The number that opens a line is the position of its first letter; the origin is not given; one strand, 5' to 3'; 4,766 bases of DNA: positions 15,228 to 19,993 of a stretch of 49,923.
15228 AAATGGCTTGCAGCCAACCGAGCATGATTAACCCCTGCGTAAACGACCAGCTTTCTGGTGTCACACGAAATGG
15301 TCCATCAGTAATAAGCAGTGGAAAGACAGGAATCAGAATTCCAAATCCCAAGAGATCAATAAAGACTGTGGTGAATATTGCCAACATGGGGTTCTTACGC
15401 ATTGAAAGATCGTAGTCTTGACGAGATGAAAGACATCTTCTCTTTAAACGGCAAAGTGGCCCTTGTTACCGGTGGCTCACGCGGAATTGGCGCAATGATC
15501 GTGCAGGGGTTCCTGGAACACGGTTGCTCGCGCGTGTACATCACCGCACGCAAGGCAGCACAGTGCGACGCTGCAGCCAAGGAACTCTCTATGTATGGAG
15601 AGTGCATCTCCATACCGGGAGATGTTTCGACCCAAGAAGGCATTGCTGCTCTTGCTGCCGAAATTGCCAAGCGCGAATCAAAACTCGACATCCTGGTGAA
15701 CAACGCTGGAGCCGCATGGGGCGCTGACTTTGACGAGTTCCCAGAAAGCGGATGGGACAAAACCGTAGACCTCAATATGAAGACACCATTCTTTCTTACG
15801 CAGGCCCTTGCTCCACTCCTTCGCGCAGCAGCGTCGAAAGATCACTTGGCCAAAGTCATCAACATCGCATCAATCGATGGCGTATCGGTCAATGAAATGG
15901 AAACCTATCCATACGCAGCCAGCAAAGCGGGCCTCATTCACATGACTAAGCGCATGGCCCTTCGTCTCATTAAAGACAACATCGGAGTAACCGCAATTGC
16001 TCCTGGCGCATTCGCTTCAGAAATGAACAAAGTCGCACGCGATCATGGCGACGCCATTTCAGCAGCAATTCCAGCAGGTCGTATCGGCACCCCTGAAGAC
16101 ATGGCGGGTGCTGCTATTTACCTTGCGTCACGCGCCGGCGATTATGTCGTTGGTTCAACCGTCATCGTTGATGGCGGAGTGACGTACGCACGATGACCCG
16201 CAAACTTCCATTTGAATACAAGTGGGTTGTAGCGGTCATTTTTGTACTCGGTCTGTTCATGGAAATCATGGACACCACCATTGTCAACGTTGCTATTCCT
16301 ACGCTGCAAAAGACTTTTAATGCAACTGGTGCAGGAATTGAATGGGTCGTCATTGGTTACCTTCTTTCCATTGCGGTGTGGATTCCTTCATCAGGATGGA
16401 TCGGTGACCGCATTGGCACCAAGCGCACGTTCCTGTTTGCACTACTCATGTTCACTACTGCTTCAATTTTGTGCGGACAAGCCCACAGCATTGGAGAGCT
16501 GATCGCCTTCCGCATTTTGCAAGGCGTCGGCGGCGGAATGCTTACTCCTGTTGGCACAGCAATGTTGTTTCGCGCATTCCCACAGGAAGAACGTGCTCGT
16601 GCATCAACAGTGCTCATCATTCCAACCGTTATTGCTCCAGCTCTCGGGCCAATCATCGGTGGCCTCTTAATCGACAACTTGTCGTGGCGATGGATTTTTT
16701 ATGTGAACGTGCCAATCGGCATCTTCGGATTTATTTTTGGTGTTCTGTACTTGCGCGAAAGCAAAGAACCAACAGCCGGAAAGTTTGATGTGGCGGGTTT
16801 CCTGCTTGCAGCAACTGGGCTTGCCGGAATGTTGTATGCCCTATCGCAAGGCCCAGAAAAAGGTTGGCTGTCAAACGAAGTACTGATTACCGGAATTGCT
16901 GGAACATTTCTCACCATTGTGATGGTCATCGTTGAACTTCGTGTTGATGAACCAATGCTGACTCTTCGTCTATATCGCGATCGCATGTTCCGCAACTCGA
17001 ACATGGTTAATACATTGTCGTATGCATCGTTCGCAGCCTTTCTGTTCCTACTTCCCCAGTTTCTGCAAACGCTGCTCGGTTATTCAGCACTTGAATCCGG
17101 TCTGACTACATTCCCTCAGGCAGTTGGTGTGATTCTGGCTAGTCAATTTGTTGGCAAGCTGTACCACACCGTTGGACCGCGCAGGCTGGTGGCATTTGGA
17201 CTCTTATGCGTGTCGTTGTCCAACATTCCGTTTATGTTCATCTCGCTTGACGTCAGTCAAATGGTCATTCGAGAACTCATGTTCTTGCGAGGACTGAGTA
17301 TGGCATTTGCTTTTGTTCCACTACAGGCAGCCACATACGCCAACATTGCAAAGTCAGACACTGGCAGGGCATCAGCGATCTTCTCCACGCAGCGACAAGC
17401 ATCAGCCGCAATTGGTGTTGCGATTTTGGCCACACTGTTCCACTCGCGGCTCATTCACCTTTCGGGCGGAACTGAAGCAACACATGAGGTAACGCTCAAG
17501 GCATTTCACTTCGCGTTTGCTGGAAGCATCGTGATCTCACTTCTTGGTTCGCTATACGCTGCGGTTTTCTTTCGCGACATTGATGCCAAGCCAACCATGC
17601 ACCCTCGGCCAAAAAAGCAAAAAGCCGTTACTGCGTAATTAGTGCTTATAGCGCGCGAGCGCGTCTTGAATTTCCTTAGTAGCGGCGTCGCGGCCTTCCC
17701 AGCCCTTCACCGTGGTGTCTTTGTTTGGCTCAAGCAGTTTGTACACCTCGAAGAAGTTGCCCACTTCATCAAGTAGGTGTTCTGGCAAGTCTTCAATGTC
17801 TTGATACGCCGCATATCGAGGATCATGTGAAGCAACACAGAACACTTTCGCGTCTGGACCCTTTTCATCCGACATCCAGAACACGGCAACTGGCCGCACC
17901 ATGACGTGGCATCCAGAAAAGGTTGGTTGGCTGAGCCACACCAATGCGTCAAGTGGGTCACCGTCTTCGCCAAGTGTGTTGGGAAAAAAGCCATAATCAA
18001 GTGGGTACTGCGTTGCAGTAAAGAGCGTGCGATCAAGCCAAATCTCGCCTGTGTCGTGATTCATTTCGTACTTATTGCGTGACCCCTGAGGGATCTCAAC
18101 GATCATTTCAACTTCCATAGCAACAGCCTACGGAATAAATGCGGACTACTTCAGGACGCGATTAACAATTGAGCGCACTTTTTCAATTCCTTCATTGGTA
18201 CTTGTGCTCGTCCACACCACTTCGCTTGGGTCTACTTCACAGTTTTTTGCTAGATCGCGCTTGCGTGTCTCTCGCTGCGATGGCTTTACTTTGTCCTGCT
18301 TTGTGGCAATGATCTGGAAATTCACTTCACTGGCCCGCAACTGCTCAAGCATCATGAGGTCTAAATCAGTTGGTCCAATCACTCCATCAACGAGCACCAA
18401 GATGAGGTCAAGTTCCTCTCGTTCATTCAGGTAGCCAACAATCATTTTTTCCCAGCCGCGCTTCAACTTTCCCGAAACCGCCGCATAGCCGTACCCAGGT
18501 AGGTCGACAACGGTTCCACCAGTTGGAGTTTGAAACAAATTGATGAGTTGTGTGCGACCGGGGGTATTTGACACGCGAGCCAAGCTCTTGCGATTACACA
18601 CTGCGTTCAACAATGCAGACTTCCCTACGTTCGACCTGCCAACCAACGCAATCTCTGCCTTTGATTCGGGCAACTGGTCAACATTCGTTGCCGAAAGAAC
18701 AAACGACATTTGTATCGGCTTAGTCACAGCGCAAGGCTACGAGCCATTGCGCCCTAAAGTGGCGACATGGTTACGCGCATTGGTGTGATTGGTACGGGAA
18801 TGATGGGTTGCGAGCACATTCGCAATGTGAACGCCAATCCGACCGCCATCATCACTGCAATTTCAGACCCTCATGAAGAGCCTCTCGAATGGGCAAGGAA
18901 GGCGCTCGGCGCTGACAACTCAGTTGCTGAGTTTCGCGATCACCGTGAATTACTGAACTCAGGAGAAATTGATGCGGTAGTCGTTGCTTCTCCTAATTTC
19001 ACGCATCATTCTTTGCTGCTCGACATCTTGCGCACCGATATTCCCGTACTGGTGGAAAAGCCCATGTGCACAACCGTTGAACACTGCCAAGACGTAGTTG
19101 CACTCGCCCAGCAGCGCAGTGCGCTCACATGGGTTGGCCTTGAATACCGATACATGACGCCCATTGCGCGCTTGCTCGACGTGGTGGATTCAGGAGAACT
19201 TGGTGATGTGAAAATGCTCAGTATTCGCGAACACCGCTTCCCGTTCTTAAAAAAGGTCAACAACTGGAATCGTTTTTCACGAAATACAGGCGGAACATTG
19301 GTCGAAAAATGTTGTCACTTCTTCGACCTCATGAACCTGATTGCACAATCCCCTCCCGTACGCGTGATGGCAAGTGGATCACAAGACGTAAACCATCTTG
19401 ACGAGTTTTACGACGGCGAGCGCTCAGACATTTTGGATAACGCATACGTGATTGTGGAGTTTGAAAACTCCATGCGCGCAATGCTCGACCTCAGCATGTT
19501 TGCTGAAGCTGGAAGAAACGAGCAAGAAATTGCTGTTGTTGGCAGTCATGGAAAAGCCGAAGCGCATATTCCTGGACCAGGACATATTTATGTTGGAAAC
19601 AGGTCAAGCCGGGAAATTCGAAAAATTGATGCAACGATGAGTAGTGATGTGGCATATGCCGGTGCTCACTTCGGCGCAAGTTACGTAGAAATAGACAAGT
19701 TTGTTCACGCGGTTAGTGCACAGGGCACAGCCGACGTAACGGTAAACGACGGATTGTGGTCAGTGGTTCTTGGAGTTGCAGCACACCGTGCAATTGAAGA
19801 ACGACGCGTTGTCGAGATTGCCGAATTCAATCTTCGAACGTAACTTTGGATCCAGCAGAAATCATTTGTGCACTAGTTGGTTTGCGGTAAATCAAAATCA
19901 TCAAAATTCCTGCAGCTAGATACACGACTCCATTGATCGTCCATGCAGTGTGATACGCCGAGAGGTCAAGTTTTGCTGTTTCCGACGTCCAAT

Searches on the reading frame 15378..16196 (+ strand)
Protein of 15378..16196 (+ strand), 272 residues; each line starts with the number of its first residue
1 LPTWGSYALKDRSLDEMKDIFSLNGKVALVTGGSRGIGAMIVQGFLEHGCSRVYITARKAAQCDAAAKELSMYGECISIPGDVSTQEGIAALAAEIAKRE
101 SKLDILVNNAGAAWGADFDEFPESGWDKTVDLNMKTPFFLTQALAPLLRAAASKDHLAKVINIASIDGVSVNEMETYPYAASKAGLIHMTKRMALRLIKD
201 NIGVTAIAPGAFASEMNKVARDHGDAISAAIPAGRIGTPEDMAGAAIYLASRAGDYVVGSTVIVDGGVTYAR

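Call 13: search_protein_families(library=pfam, proteins=[window:15378-16196:+], max_evalue=0.001)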
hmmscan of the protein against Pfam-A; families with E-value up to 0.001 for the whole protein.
window:15378-16196:+ (272 aa): 4 families
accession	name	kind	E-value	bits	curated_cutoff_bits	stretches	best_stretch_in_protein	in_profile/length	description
PF13561.12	adh_short_C2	-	1.9e-47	162.3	27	1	35-269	6-236/236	Enoyl-(Acyl carrier protein) reductase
PF00106.31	adh_short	-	1.5e-45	155.5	26.6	1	26-222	1-192/195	short chain dehydrogenase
PF08659.16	KR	-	2.6e-09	37.7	22.6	1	28-181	3-151/180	KR domain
PF23441.1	SDR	-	1.1e-06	28.7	27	1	26-268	8-255/258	SDR-like rossmann domain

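Call 59: search_protein_families(library=ncbifam, proteins=[window:15378-16196:+], max_evalue=1e-10)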
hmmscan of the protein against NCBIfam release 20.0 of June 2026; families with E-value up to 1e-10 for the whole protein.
window:15378-16196:+ (272 aa): 202 families (the best 25 are shown)
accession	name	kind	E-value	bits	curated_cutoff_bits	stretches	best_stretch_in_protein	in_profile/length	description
NF006070.0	PRK08213.1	subfamily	7.1e-69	232.2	279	1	16-269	3-257/259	gluconate 5-dehydrogenase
NF005559.1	PRK07231.1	subfamily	8e-57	192.6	215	1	23-269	2-248/249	glucose 1-dehydrogenase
NF009468.0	PRK12826.1-4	equivalog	4.8e-52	177.2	318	1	22-269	4-248/256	SDR family oxidoreductase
TIGR01832.1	kduD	equivalog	4.6e-51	173.7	338.85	1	21-267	1-244/248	2-dehydro-3-deoxy-D-gluconate 5-dehydrogenase KduD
NF005309.0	PRK06841.1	subfamily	3.3e-49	167.7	286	1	17-269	7-253/255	GolD/DthD family dehydrogenase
NF004198.0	PRK05653.1-3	equivalog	5.9e-49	166.8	296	1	22-268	4-246/248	3-oxoacyl-ACP reductase FabG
NF005446.0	PRK07035.1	equivalog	1.4e-48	165.4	373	1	17-269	3-254/255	SDR family oxidoreductase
NF004778.0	PRK06124.1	equivalog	2.9e-48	164.5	303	1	17-269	3-253/256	SDR family oxidoreductase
NF009466.0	PRK12826.1-2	subfamily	3.5e-48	164.2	222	1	26-269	4-245/248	3-oxoacyl-ACP reductase FabG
TIGR01830.1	3oxo_ACP_reduc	equivalog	6.1e-48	163.6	297.75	1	28-268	1-238/239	3-oxoacyl-[acyl-carrier-protein] reductase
NF005983.0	PRK08085.1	equivalog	4e-47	161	408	1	17-270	1-252/254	gluconate 5-dehydrogenase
NF004197.0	PRK05653.1-1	equivalog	1.1e-45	156.2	332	1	22-270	4-248/249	3-oxoacyl-ACP reductase FabG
NF005075.0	PRK06500.1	equivalog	1.8e-45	155.3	336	1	23-269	4-247/249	SDR family oxidoreductase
NF005390.0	PRK06935.1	equivalog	4.6e-45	154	369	1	18-268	8-255/258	2-dehydro-3-deoxy-D-gluconate 5-dehydrogenase KduD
NF006528.0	PRK08993.1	subfamily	7.3e-45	153.4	430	1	19-268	4-250/253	2-dehydro-3-deoxy-D-gluconate 5-dehydrogenase KduD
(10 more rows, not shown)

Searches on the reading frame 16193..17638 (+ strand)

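Call 13: search_protein_families(library=pfam, proteins=[window:16193-17638:+], max_evalue=0.001)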
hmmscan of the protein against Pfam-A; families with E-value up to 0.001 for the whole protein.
window:16193-17638:+ (481 aa): 3 families
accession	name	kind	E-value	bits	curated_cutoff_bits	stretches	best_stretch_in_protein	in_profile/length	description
PF07690.21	MFS_1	-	1.5e-57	195.6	33.4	1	18-408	2-346/347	Major Facilitator Superfamily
PF00083.30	Sugar_tr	-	2.7e-08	33.6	22.3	1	14-191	2-195/452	Sugar (and other) transporter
PF06609.19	TRI12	-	5.4e-05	22.3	23.2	1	59-327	90-376/599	Fungal trichothecene efflux pump (TRI12)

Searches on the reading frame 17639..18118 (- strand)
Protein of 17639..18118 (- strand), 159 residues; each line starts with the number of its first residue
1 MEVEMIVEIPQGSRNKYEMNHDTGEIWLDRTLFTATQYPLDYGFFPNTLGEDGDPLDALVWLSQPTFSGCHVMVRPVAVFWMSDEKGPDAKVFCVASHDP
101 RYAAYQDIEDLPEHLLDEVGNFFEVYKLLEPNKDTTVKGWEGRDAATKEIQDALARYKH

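Call 13: search_protein_families(library=pfam, proteins=[window:17639-18118:-], max_evalue=0.001)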
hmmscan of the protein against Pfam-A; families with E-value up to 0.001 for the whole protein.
window:17639-18118:- (159 aa): 1 family
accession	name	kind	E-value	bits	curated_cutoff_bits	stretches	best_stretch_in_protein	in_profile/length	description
PF00719.24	Pyrophosphatase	-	7.1e-56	188.7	23.5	1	5-158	1-153/153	Inorganic pyrophosphatase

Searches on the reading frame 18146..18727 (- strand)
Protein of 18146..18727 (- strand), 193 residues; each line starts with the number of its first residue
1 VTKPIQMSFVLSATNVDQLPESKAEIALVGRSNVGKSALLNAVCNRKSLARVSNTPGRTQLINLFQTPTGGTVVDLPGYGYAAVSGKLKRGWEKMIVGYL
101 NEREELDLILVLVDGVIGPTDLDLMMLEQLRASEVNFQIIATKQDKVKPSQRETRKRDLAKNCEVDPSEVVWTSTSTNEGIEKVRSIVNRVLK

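Call 14: search_protein_families(library=pfam, proteins=[window:18146-18727:-], max_evalue=0.001)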
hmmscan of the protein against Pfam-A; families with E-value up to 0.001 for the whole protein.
window:18146-18727:- (193 aa): 4 families
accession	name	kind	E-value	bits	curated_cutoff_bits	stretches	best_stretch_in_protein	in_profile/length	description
PF01926.29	MMR_HSR1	-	2.6e-18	66.6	21.9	1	25-143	1-113/113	50S ribosome-binding GTPase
PF02421.24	FeoB_N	-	8.9e-12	45.2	27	1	25-186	2-154/156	Ferrous iron transport protein B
PF03193.22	RsgA_GTPase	-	1.8e-09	38.1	30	1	24-79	107-168/174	RsgA GTPase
PF00350.29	Dynamin_N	-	2.9e-05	24.6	27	0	26-54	1-29/168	Dynamin family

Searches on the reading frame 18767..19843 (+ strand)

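Call 14: search_protein_families(library=pfam, proteins=[window:18767-19843:+], max_evalue=0.001)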
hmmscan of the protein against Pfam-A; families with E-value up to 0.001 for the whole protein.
window:18767-19843:+ (358 aa): 3 families
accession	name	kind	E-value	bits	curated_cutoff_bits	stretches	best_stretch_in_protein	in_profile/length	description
PF01408.29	GFO_IDH_MocA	-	3.4e-29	102.4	24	1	4-124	2-119/120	Oxidoreductase family, NAD-binding Rossmann fold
PF02894.22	GFO_IDH_MocA_C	-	1.1e-28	101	22.9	1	140-351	4-218/218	Oxidoreductase family, C-terminal alpha/beta domain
PF22725.1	GFO_IDH_MocA_C3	-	8.8e-19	68.2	27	1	135-264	3-123/124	GFO/IDH/MocA C-terminal domain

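Call 59: search_protein_families(library=ncbifam, proteins=[window:18767-19843:+], max_evalue=1e-10)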
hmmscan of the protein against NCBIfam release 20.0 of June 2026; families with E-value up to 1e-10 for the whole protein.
window:18767-19843:+ (358 aa): 7 families
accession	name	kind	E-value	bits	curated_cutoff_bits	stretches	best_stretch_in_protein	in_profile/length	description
TIGR04380.1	myo_inos_iolG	equivalog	1.5e-41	142.4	355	1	4-349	3-329/330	inositol 2-dehydrogenase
NF040723.1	UDP-GlcNAcDh_Arch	equivalog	1.8e-28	99.9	450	1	4-264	2-235/302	UDP-N-acetylglucosamine 3-dehydrogenase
NF052679.1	InsChiInosDhIolG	equivalog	3.6e-21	75.6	540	1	1-159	1-158/343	bifunctional inositol 2-dehydrogenase/D-chiro-inositol 1-dehydrogenase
NF058561.1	BT_2158_fam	equivalog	3.2e-12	45.8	750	1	5-152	38-181/487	glycoside 3-dehydrogenase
NF008607.0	PRK11579.1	subfamily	1.2e-11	44.2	330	1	4-187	6-183/346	oxidoreductase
NF041392.1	XylDh_Gfo6_Halo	equivalog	2e-11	43.3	350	1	31-350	47-349/350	D-xylose 1-dehydrogenase Gfo6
NF052479.1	LevoglcsnDh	equivalog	7.6e-11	41.3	650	0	4-149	5-155/386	levoglucosan dehydrogenase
